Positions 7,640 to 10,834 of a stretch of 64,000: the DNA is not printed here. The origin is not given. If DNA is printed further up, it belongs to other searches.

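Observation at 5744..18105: Seven-gene, ATPase-less, double-permease ABC-type operon built around three very large exported proteins of unclear function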

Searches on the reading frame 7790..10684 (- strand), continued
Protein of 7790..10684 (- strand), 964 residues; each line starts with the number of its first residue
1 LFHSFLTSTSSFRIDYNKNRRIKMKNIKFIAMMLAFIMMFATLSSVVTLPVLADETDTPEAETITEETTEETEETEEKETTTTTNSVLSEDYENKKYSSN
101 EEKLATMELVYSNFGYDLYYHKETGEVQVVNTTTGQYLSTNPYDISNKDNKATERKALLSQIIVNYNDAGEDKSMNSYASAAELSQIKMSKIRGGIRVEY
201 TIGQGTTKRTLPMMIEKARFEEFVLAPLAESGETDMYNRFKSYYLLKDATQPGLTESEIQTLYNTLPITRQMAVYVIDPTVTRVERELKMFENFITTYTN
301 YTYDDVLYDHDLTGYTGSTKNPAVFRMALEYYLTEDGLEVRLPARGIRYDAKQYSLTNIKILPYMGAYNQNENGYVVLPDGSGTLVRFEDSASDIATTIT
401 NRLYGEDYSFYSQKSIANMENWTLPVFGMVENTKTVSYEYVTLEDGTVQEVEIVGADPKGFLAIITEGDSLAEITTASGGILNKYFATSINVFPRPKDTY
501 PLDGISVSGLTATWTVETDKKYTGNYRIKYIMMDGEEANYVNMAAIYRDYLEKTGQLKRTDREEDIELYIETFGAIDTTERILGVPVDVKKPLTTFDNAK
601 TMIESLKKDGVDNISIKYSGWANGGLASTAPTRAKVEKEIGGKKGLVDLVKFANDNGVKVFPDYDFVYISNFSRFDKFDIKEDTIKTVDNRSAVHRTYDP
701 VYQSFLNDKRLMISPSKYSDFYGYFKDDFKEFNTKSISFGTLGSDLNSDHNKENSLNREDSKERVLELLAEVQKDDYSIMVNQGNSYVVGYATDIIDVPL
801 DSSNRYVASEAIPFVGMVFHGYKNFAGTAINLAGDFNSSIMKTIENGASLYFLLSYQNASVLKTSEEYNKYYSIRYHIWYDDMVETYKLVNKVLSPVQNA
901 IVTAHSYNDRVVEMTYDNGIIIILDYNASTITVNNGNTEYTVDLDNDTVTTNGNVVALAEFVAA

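Call 38: search_protein_families(library=pfam, proteins=[P0206, P0186, P0239, P0132, P0136], max_evalue=0.0001)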
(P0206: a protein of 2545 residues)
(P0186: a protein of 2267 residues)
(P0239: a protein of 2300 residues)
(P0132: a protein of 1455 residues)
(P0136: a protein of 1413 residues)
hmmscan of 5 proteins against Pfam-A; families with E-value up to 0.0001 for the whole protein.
P0206 (2545 aa): 1 family
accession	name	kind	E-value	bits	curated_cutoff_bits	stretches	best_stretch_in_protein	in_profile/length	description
PF18952.6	DUF5696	-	5.4e-113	379.1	25.6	2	524-1021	130-576/612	Family of unknown function (DUF5696)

P0186 (2267 aa): 1 family
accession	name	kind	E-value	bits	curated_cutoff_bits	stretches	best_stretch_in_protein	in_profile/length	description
PF18952.6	DUF5696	-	6.4e-117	392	25.6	3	682-990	277-577/612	Family of unknown function (DUF5696)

P0239 (2300 aa): 1 family
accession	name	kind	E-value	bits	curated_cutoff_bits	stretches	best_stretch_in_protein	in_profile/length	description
PF18952.6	DUF5696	-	8.2e-122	408.2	25.6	3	705-1010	279-576/612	Family of unknown function (DUF5696)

P0132 (1455 aa): 1 family
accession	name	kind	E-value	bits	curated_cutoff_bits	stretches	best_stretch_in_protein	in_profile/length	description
PF18952.6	DUF5696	-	2.4e-135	452.9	25.6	1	263-891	2-576/612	Family of unknown function (DUF5696)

P0136 (1413 aa): 1 family
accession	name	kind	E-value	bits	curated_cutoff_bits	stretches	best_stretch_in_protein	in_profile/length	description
PF18952.6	DUF5696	-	3.7e-133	445.6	25.6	2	462-936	135-577/612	Family of unknown function (DUF5696)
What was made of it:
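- Tried and rejected: Pfam on five DUF5696 relatives with 500-1500-aa C-terminal extensions found no extra domains (call 38).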

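Call 39: search_dna_similar(query=window:7790-10615:-, collection=plasmids, mode=protein, max_evalue=0.001)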
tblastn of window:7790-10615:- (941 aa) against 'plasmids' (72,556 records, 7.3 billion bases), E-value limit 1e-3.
Records with a match: 2; places in all: 2; records where one place covers at least 80% of the query: 1.
Best place of each record, by identity: <60% 2.
By first word of the organism name: Butyrivibrio 1; Paenibacillus 1.
By predicted mobility (MOB-suite, as given by PLSDB): non-mobilizable 2.
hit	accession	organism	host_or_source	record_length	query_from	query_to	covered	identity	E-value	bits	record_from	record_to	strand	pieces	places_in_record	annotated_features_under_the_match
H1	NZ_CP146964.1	Butyrivibrio fibrisolvens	Bovinae,Bovine rumen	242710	95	916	87%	27.0%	6e-70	262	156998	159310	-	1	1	DUF5696 domain-containing protein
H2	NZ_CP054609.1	Paenibacillus cellulosilyticus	cell culture,soil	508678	291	904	65%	26.8%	2e-43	180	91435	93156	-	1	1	DUF5696 domain-containing protein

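Call 41: get_annotated_region(hit=H1, flank=12000)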
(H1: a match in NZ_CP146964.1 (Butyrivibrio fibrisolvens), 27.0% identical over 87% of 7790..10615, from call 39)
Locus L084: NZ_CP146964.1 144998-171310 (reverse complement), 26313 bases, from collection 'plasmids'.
description: Butyrivibrio fibrisolvens strain D1 plasmid pNP243, complete sequence
organism: Butyrivibrio fibrisolvens (NCBI taxid 831)
taxonomy: Bacteria; Bacillota; Clostridia; Lachnospirales; Lachnospiraceae; Butyrivibrio; Butyrivibrio fibrisolvens
host: -; source: Bovinae,Bovine rumen; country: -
typing (MOB-suite, as given by PLSDB): non-mobilizable
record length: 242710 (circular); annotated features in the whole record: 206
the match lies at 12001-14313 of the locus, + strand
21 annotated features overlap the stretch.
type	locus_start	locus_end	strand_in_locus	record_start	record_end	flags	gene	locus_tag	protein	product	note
CDS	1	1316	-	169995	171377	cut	-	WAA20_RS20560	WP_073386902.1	response regulator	GO:0000160 - phosphorelay signal transduction system [Evidence IEA]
CDS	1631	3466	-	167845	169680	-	-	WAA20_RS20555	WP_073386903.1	histidine kinase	GO:0000160 - phosphorelay signal transduction system [Evidence IEA]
CDS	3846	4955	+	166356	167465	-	-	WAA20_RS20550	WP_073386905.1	glycoside hydrolase family 43 protein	-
CDS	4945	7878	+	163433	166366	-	-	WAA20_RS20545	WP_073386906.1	extracellular solute-binding protein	-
CDS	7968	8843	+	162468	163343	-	-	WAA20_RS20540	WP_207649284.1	sugar ABC transporter permease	-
CDS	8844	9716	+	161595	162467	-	-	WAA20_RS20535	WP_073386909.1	carbohydrate ABC transporter permease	GO:0008643 - carbohydrate transport [Evidence IEA]; GO:0055085 - transmembrane transport [Evidence IEA]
CDS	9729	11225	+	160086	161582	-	-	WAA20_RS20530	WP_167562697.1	NHL repeat-containing protein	-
CDS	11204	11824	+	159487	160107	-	-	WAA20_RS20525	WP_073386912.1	YIP1 family protein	-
CDS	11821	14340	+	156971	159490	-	-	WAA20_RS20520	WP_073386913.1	DUF5696 domain-containing protein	-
CDS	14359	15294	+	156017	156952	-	-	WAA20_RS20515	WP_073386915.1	sugar ABC transporter permease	-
CDS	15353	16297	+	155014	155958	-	-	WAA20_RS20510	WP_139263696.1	carbohydrate ABC transporter permease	GO:0008643 - carbohydrate transport [Evidence IEA]; GO:0055085 - transmembrane transport [Evidence IEA]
CDS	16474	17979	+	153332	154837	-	-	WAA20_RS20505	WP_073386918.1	extracellular solute-binding protein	-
CDS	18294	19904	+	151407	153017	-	-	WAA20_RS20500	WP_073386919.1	extracellular solute-binding protein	-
CDS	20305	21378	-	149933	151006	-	-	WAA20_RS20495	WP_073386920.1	J domain-containing protein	-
CDS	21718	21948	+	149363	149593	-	-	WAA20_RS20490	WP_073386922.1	hypothetical protein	-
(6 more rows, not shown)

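Call 42: get_annotated_region(hit=H2, flank=12000)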
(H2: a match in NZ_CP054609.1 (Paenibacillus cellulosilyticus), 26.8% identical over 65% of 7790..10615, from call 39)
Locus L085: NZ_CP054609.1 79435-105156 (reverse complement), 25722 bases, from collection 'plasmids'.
description: Paenibacillus cellulosilyticus strain KACC 14175 plasmid unnamed1, complete sequence
organism: Paenibacillus cellulosilyticus (NCBI taxid 375489)
taxonomy: Bacteria; Bacillota; Bacilli; Bacillales; Paenibacillaceae; Paenibacillus; Paenibacillus cellulosilyticus
host: -; source: cell culture,soil; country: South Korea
typing (MOB-suite, as given by PLSDB): non-mobilizable
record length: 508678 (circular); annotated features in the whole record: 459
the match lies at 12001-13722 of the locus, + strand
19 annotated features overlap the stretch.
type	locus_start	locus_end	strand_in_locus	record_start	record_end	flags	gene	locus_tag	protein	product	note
CDS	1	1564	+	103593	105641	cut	recG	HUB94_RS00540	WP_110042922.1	ATP-dependent DNA helicase RecG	GO:0006310 - DNA recombination [Evidence IEA]; GO:0006281 - DNA repair [Evidence IEA]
CDS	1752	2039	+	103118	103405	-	-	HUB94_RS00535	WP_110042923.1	stage VI sporulation protein F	-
CDS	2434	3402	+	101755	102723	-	-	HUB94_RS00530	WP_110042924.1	aldo/keto reductase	-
CDS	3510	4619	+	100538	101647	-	ugpC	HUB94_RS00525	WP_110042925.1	sn-glycerol-3-phosphate ABC transporter ATP-binding protein UgpC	-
CDS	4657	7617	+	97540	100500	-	-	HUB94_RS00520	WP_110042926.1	extracellular solute-binding protein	-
CDS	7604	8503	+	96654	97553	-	-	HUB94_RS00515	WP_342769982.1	sugar ABC transporter permease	-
CDS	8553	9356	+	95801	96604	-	-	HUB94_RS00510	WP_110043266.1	carbohydrate ABC transporter permease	GO:0008643 - carbohydrate transport [Evidence IEA]; GO:0055085 - transmembrane transport [Evidence IEA]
CDS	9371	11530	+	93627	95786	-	-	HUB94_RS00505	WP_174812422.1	YIP1 family protein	-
CDS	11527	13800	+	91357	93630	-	-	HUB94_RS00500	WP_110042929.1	DUF5696 domain-containing protein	-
CDS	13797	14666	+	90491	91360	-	-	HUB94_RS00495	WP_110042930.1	sugar ABC transporter permease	-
CDS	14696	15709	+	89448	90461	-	-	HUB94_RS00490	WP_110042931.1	carbohydrate ABC transporter permease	GO:0008643 - carbohydrate transport [Evidence IEA]; GO:0055085 - transmembrane transport [Evidence IEA]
CDS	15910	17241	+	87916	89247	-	-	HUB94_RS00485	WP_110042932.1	LLM class flavin-dependent oxidoreductase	-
CDS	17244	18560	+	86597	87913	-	-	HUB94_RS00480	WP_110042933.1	LLM class flavin-dependent oxidoreductase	-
CDS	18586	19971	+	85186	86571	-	-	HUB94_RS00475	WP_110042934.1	extracellular solute-binding protein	-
CDS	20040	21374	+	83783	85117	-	-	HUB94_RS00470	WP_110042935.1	LLM class flavin-dependent oxidoreductase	-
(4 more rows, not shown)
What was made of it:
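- On CUT1 type I ABC carbohydrate importer: A ugpC-type gene lies directly upstream of the cassette in Paenibacillus cellulosilyticus (call 42).
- A ugpC-type ATPase gene directly upstream of the cassette in Paenibacillus cellulosilyticus (call 42).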

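Call 65: find_homologous_proteins(query=L084:11821-14337:+)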
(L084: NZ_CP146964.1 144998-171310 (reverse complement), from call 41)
Query L084:11821-14337:+ (839 aa): 324 proteins with E <= 0.001 among 8000 candidates; the best 120 are listed.
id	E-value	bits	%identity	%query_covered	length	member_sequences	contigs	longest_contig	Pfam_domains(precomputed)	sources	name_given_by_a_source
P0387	0.0e+0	1717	91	99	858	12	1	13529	PF18952.7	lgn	-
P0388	0.0e+0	1483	78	100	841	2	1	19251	PF18952.7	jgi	-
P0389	0.0e+0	1415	74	99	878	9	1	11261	PF18952.7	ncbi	-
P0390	0.0e+0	1169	61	100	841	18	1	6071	PF18952.7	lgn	-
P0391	7.9e-292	989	54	98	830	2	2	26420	PF18952.7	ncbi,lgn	-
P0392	4.2e-281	953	53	99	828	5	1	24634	PF18952.7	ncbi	-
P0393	8.4e-272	922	51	98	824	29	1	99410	PF18952.7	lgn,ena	-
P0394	1.1e-271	922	52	98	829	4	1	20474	PF18952.7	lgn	-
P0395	1.9e-266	905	51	98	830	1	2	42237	PF18952.7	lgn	-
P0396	3.1e-264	897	51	98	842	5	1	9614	PF18952.7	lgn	-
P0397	2.6e-262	891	52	95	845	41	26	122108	PF18952.7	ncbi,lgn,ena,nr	nr:DUF5696 domain-containing protein [uncultured Acetatifactor sp.]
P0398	5.0e-257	874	50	97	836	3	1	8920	PF18952.7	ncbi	-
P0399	4.1e-255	867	49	100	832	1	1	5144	PF18952.7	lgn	-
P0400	3.3e-254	864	49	99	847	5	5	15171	PF18952.7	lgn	-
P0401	2.1e-253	862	49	99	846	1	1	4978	PF18952.7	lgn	-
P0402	5.8e-250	850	49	97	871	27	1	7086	PF18952.7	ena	-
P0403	3.1e-249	848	50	97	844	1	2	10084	PF18952.7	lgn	-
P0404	4.7e-249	847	49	99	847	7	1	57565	PF18952.7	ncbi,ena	-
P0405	1.1e-248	846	50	98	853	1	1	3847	PF18952.7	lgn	-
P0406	1.3e-246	839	50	95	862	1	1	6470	PF18952.7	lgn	-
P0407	4.7e-246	837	50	99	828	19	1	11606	PF18952.7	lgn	-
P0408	1.0e-244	833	50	94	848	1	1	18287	PF18952.7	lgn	-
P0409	4.3e-243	827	48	99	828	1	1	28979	PF18952.7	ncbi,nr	ncbi:MAG: DUF5696 domain-containing protein [Firmicutes bacterium]|nr:DUF5696 domain-containing prot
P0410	4.7e-242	824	48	100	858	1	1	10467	PF18952.7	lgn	-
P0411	1.6e-241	822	48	99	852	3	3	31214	PF18952.7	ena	-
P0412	2.0e-241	822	49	95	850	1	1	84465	PF18952.7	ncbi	-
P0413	1.5e-240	819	47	98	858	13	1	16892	PF18952.7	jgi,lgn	jgi:hypothetical protein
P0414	1.8e-240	819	49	94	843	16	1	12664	PF18952.7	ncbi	-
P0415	2.1e-240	819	48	97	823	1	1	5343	PF18952.7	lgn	-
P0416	5.2e-240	817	48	99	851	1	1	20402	PF18952.7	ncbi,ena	-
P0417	8.3e-240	817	49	94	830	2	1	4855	PF18952.7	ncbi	-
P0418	7.1e-239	814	48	99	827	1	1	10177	PF18952.7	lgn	-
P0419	4.4e-238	811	47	95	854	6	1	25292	PF18952.7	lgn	-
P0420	5.7e-238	811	48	95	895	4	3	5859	PF18952.7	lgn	-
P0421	7.4e-238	810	49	94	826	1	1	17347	PF18952.7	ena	-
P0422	1.2e-236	806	46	98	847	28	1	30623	PF18952.7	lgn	-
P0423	1.6e-236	806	48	95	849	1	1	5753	PF18952.7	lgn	-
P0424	5.4e-236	804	47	94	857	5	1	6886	PF18952.7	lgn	-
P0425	8.4e-236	803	48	98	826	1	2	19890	PF18952.7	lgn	-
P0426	5.9e-234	797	47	95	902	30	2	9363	PF18952.7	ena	-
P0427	6.5e-234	797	47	94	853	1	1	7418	PF18952.7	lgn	-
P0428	1.2e-233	796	48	96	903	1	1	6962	PF18952.7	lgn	-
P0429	1.8e-233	796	45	99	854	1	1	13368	PF18952.7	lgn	-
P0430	1.9e-233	796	46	99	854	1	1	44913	PF18952.7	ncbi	ncbi:MAG: DUF5696 domain-containing protein [Roseburia sp.]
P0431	2.2e-233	795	46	100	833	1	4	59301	PF18952.7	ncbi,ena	-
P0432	2.2e-233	795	46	98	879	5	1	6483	PF18952.7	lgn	-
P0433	4.2e-233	794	47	96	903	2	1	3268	PF18952.7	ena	-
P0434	1.2e-232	793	46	99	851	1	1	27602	PF18952.7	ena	-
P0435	1.4e-232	793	46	99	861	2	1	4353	PF18952.7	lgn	-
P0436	1.6e-232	792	47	98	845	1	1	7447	PF18952.7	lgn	-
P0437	2.2e-232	792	46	99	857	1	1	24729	PF18952.7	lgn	-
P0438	3.0e-232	792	45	99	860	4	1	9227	PF18952.7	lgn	-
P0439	3.2e-231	788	47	94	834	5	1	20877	PF18952.7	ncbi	-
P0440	1.1e-230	786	46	96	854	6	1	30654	PF18952.7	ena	-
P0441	1.4e-230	786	47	98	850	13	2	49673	PF18952.7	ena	-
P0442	2.6e-230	785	51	86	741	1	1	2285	PF18952.7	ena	-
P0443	1.3e-229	783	47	96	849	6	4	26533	PF18952.7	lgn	-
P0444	1.9e-228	779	44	98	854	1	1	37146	PF18952.7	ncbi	-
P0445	3.2e-227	775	44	98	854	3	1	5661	PF18952.7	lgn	-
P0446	4.9e-226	771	44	98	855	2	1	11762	PF18952.7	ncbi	-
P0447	1.4e-225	770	47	98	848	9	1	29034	PF18952.7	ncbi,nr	ncbi:MAG: hypothetical protein IKS11_06060 [Lachnospiraceae bacterium]|nr:hypothetical protein [Lach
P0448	2.2e-225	769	44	98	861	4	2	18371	PF18952.7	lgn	-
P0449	5.6e-225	768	46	99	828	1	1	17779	PF18952.7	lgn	-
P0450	2.0e-224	766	46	95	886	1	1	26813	PF18952.7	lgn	-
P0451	2.5e-223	762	46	95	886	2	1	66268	PF18952.7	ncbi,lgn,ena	-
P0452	2.0e-220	753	44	99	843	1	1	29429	PF18952.7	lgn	-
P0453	2.1e-219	749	44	98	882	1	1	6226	PF18952.7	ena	-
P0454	4.9e-218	745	46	94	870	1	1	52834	PF18952.7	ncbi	-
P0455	6.5e-217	741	44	99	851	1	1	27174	PF18952.7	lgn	-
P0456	1.9e-216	739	44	95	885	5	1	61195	PF18952.7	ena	-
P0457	3.3e-216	739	45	94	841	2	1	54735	PF18952.7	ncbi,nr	ncbi:MAG: hypothetical protein K6G60_05720 [Lachnospiraceae bacterium]|nr:hypothetical protein [Lach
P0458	4.4e-214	732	42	99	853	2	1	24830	PF18952.7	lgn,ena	-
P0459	2.4e-211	722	42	94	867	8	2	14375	PF18952.7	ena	-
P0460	6.2e-210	718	45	94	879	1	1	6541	PF18952.7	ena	-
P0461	1.6e-208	713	45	95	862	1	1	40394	PF18952.7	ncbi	-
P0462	2.7e-207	709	42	99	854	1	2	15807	PF18952.7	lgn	-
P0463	5.7e-204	698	43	94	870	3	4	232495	PF18952.7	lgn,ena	-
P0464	2.1e-203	696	41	98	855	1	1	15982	PF18952.7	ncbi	-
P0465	9.3e-203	694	41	98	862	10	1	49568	PF18952.7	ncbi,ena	-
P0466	1.0e-202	694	44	94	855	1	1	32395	PF18952.7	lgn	-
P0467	3.8e-202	692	43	94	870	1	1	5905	PF18952.7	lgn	-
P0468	1.6e-201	690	41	94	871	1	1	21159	PF18952.7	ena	-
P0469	5.3e-201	688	42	99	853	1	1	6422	PF18952.7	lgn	-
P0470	5.8e-198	678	42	94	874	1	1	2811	PF18952.7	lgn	-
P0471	1.3e-197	677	41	99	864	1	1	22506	PF18952.7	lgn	-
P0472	1.4e-197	677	41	99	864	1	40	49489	PF18952.7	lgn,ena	-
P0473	1.6e-197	677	41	99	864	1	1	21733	PF18952.7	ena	-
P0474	2.3e-197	676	41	99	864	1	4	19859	PF18952.7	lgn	-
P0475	2.4e-197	676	42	95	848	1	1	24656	PF18952.7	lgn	-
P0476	2.6e-197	676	42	95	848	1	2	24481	PF18952.7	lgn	-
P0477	2.9e-197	676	42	95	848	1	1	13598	PF18952.7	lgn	-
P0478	5.5e-197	675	42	95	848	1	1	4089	PF18952.7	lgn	-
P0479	1.4e-195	670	42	95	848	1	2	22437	PF18952.7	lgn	-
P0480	3.6e-195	669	40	98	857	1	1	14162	PF18952.7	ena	-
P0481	1.0e-192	661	41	97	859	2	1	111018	PF18952.7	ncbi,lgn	-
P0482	4.2e-192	659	40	98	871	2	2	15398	PF18952.7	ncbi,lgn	-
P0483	1.2e-191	657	40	98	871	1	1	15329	PF18952.7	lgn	-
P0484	1.5e-191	657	40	98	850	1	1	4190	PF18952.7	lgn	-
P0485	5.9e-157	543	36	98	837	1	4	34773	PF18952.7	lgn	-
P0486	8.2e-147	509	36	95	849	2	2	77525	PF18952.7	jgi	jgi:hypothetical protein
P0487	5.0e-146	506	35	94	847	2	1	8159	PF18952.7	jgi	-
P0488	4.3e-143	497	36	94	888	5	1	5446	PF18952.7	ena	-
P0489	8.9e-142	492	35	97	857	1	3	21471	PF18952.7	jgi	jgi:hypothetical protein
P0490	3.1e-140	487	35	94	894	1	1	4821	PF18952.7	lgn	-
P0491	9.1e-140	486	35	94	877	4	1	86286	PF18952.7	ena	-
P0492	1.5e-139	485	34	94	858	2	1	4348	PF18952.7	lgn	-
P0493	6.9e-139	483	34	96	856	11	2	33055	PF18952.7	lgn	-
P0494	3.1e-137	477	35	96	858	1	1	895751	PF18952.7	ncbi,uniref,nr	ncbi:DUF5696 domain-containing protein [Paenibacillus alkalitolerans]|uniref:DUF5696 domain-containi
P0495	3.6e-137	477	34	94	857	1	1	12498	PF18952.7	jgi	jgi:hypothetical protein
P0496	3.8e-137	477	34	94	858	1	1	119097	PF18952.7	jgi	jgi:hypothetical protein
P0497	1.0e-136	476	36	94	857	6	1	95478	PF18952.7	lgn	-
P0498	6.1e-136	473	33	97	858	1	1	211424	PF18952.7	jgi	jgi:hypothetical protein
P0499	5.8e-135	470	34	98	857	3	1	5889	PF18952.7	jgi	jgi:hypothetical protein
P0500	1.8e-134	468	35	95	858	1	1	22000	PF18952.7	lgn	-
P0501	2.0e-134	468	34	98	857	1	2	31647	PF18952.7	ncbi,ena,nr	ncbi:MAG TPA: hypothetical protein IAA29_17390 [Candidatus Paenibacillus intestinavium]|nr:hypotheti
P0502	2.2e-134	468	35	94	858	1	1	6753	PF18952.7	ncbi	ncbi:MAG TPA: DUF5696 domain-containing protein [Bacilli bacterium]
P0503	3.1e-134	467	34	95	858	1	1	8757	PF18952.7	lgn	-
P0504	4.1e-134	467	34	96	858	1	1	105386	PF18952.7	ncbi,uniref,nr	ncbi:DUF5696 domain-containing protein [Cohnella nanjingensis]|uniref:Uncharacterized protein n=1 Ta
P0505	1.0e-133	466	34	94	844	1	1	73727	PF18952.7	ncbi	-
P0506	2.0e-133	465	33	98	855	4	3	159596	PF18952.7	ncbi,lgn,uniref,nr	ncbi:hypothetical protein SAMN05216378_5796 [Paenibacillus catalpae]|uniref:Uncharacterized protein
